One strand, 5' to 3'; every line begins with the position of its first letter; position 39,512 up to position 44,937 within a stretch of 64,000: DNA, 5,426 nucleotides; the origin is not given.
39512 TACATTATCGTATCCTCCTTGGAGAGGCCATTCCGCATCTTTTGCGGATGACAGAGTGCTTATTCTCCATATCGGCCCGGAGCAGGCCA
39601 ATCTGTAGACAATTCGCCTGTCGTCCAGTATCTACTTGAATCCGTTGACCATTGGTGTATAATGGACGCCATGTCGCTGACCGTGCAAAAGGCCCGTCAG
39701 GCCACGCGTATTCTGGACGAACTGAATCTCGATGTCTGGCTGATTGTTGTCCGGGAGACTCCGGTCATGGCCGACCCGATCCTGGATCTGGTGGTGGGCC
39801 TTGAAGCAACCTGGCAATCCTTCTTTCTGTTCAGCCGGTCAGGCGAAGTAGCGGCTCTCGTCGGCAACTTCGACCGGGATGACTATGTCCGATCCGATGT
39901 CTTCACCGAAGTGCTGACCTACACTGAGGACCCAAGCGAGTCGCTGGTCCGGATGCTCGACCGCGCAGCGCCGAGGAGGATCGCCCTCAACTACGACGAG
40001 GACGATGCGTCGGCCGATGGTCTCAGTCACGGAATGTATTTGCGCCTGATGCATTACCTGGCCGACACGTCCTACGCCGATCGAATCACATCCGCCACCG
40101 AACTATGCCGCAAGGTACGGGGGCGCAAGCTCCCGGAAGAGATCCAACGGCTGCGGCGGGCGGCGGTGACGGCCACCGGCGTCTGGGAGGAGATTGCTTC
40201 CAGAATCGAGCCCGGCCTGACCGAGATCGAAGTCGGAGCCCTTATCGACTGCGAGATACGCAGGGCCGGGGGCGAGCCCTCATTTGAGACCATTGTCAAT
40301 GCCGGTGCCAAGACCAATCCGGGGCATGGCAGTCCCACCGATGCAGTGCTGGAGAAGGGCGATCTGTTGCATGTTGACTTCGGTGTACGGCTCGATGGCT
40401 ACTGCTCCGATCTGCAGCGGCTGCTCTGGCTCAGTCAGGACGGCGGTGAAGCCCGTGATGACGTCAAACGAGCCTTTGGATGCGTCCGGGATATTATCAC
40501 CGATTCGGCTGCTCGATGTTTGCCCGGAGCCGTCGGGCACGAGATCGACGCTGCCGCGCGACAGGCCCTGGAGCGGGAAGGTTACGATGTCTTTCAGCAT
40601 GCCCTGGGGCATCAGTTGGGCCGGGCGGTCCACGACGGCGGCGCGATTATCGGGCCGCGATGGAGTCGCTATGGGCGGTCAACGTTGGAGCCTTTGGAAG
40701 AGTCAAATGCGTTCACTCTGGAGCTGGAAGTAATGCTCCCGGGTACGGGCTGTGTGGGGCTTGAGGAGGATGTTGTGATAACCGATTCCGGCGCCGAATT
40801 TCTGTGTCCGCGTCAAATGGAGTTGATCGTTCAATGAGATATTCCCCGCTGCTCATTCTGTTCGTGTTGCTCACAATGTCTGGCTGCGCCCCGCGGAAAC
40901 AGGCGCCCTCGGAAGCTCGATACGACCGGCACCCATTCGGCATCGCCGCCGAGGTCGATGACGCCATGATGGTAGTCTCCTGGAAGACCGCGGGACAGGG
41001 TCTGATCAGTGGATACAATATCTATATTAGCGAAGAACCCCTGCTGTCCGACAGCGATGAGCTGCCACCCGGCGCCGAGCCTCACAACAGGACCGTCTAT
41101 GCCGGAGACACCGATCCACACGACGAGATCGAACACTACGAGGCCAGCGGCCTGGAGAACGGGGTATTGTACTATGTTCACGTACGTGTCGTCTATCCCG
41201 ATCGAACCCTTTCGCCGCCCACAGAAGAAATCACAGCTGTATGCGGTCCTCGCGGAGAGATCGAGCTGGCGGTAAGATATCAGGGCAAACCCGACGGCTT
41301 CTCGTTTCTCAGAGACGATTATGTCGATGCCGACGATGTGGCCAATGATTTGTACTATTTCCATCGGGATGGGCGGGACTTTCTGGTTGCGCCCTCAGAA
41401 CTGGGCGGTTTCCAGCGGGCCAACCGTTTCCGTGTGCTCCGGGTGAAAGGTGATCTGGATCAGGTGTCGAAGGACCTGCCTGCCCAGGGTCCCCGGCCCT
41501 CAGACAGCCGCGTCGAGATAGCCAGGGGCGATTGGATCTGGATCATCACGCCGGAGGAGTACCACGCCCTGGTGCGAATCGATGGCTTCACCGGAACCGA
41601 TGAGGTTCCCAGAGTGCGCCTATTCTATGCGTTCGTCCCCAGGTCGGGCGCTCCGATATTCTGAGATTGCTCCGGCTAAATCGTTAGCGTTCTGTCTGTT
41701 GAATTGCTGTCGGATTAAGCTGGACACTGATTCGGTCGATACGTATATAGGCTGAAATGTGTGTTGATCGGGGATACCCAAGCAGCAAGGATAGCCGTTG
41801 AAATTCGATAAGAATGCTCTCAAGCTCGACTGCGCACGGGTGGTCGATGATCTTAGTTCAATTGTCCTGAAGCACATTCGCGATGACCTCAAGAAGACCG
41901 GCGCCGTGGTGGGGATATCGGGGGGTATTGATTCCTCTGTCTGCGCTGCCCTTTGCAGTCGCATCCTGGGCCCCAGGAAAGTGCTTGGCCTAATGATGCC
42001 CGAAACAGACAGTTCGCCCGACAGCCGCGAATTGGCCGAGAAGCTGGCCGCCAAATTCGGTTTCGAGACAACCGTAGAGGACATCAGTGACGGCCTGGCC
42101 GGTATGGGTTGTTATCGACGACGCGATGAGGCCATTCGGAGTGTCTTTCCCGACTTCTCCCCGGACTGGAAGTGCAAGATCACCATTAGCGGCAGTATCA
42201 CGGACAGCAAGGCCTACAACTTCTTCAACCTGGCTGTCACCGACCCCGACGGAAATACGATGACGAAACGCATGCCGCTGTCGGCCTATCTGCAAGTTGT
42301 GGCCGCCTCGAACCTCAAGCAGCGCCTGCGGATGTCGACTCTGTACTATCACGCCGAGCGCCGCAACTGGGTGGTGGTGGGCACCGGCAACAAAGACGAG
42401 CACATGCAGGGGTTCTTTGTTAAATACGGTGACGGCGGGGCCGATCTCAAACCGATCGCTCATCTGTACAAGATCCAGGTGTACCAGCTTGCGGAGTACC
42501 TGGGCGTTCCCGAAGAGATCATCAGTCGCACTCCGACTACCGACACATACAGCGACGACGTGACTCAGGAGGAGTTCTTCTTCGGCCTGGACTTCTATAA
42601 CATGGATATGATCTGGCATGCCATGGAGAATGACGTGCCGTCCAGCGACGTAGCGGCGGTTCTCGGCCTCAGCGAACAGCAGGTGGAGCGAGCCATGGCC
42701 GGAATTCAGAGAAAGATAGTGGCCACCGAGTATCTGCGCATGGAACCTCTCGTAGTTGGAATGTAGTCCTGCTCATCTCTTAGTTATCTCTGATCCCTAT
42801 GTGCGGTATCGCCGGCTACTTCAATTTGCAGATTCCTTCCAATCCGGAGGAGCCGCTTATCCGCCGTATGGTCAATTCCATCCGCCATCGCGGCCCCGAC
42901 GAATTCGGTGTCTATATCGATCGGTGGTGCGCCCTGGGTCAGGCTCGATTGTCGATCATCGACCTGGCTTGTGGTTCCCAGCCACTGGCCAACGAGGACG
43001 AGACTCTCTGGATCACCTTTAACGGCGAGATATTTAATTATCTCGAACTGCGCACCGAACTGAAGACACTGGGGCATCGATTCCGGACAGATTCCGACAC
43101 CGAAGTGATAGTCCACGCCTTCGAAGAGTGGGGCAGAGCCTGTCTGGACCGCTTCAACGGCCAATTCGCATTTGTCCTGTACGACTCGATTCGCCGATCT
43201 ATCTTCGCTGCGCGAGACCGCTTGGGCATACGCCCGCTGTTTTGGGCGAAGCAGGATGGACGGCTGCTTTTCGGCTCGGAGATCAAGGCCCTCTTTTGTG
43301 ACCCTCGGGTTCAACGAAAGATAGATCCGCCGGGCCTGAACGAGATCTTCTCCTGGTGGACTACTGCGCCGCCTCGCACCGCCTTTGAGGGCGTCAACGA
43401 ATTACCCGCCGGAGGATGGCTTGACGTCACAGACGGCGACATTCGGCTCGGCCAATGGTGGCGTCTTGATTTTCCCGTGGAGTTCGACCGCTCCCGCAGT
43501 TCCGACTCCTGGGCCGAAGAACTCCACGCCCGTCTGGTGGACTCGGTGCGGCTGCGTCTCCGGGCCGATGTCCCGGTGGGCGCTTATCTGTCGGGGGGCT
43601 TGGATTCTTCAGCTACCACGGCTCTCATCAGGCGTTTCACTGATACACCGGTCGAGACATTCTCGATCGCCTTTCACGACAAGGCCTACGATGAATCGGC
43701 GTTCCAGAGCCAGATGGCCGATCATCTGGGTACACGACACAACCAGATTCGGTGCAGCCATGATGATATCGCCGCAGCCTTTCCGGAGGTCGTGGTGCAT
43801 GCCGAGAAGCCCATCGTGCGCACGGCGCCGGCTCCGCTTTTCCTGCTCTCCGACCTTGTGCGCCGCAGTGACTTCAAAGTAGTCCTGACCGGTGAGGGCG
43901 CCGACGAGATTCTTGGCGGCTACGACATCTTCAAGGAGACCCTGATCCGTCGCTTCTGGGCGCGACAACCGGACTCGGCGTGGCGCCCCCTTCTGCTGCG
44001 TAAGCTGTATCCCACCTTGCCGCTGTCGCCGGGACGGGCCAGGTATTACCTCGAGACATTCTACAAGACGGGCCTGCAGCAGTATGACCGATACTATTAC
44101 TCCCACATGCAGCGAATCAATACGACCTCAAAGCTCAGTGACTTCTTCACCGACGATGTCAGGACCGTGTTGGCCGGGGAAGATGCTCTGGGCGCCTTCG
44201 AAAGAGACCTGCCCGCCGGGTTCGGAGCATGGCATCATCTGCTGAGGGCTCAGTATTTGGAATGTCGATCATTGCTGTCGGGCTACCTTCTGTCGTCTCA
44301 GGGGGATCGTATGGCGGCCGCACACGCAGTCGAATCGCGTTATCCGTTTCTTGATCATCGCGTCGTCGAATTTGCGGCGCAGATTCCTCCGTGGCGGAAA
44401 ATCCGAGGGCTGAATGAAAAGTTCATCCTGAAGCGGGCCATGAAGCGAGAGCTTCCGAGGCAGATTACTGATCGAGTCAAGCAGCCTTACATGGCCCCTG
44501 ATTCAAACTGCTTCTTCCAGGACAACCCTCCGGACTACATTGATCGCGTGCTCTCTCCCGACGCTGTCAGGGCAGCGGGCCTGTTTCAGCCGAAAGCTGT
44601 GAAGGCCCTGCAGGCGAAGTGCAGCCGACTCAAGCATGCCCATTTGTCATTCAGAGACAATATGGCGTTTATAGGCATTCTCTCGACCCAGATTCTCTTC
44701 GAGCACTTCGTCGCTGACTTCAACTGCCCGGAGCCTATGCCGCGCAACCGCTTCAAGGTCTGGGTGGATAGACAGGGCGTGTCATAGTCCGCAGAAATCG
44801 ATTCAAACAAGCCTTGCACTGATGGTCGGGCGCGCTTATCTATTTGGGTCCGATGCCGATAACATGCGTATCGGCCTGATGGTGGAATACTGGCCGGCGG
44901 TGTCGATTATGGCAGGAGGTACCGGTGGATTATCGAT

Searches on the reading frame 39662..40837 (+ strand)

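Call 49: search_protein_families(library=pfam, proteins=[window:39662-40837:+], max_evalue=0.01)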
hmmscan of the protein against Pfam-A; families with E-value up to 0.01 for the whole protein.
window:39662-40837:+ (391 aa): 1 family
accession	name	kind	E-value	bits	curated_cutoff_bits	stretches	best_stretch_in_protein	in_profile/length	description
PF00557.29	Peptidase_M24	-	2.5e-43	148.7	23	1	163-375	2-208/208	Metallopeptidase family M24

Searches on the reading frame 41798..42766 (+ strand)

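Call 49: search_protein_families(library=pfam, proteins=[window:41798-42766:+], max_evalue=0.01)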
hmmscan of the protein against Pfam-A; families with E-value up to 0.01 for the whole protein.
window:41798-42766:+ (322 aa): 2 families
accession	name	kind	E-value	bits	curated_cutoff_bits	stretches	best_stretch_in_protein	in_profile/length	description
PF02540.23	NAD_synthase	-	6.6e-55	186.3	21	2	166-305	97-234/242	NAD synthase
PF00733.27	Asn_synthase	-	0.00062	20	21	1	40-95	24-78/354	Asparagine synthase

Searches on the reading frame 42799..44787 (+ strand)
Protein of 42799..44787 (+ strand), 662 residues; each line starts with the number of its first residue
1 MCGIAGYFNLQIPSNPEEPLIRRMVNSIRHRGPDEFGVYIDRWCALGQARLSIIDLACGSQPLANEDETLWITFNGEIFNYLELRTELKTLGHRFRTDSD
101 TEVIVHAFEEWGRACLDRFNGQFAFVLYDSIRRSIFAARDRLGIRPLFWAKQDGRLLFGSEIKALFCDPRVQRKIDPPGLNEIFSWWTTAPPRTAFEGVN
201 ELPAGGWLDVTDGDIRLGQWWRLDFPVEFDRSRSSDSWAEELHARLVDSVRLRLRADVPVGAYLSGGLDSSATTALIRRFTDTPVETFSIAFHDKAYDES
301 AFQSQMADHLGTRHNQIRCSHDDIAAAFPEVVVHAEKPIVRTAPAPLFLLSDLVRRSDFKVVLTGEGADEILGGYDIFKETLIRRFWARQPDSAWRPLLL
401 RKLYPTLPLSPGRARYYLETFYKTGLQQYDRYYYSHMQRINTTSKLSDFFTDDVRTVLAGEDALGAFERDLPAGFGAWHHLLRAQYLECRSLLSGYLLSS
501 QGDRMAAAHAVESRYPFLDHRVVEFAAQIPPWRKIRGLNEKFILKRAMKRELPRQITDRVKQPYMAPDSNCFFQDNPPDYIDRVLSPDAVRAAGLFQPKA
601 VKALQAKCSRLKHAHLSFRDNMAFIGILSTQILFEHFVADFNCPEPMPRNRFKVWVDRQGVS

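Call 20: search_protein_families(library=pfam, proteins=[window:42799-44787:+], max_evalue=0.001)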
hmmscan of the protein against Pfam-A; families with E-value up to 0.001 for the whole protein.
window:42799-44787:+ (662 aa): 4 families
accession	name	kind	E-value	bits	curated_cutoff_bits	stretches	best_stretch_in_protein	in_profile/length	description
PF00733.27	Asn_synthase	-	1.1e-90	305.3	21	1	242-615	2-336/354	Asparagine synthase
PF13537.11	GATase_7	-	1.1e-45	155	25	1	49-166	2-122/123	Glutamine amidotransferase domain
PF13522.11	GATase_6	-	9.3e-41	139.3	27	1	33-161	1-130/130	Glutamine amidotransferase domain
PF12481.13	DUF3700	-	5.5e-07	29.7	27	1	116-162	126-173/228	Aluminium induced protein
